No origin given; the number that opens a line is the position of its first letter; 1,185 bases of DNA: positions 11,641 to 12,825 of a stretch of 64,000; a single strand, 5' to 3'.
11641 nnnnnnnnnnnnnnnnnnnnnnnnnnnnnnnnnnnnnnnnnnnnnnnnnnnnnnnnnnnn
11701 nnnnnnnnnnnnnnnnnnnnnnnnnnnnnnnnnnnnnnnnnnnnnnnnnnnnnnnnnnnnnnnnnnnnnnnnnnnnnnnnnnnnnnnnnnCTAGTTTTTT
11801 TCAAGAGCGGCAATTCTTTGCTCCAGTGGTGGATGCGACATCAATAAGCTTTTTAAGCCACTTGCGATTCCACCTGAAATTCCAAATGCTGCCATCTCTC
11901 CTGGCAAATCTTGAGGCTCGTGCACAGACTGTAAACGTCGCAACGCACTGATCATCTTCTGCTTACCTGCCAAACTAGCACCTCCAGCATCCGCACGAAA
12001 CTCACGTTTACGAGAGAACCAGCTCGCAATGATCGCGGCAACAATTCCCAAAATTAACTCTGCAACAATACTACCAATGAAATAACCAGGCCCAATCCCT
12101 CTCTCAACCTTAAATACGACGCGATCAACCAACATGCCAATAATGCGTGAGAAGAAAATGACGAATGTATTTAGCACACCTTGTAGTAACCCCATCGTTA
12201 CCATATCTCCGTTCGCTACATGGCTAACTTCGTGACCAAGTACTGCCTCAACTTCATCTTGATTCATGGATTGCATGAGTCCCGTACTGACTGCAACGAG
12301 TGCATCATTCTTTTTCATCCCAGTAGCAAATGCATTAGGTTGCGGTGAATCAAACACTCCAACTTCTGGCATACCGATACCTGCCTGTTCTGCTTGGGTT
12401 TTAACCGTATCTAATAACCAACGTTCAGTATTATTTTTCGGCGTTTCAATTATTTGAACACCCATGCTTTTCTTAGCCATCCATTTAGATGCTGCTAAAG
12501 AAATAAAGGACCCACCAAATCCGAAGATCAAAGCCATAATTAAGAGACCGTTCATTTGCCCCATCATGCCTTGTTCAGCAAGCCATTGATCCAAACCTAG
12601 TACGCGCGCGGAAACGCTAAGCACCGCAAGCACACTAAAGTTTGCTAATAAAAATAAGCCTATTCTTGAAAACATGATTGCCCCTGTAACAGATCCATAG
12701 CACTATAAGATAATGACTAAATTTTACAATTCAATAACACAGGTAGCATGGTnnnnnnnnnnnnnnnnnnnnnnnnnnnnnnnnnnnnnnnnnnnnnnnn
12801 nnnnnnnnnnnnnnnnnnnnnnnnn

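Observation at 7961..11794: Two-gene degenerate c-di-GMP receptor module: a large non-canonical PilZ protein plus a FimX-like REC*-PAS-GGDEF*-EAL* protein, with no pilus genes nearby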

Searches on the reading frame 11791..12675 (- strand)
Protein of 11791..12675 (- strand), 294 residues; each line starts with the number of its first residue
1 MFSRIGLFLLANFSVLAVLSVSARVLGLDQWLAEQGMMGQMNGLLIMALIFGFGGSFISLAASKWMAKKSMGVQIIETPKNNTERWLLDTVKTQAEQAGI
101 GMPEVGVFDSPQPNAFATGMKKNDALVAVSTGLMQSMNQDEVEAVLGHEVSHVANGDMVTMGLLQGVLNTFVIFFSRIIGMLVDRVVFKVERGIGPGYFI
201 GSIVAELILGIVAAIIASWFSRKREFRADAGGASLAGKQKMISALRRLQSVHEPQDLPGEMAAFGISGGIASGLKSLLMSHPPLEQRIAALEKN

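Call 81: search_protein_families(library=pfam, proteins=[window:11791-12675:-], max_evalue=0.00001)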
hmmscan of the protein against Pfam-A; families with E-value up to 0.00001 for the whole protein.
window:11791-12675:- (294 aa): 1 family
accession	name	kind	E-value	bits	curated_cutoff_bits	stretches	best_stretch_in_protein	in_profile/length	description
PF01435.24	Peptidase_M48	-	1.2e-38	133.2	20.3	1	83-293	3-184/186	Peptidase family M48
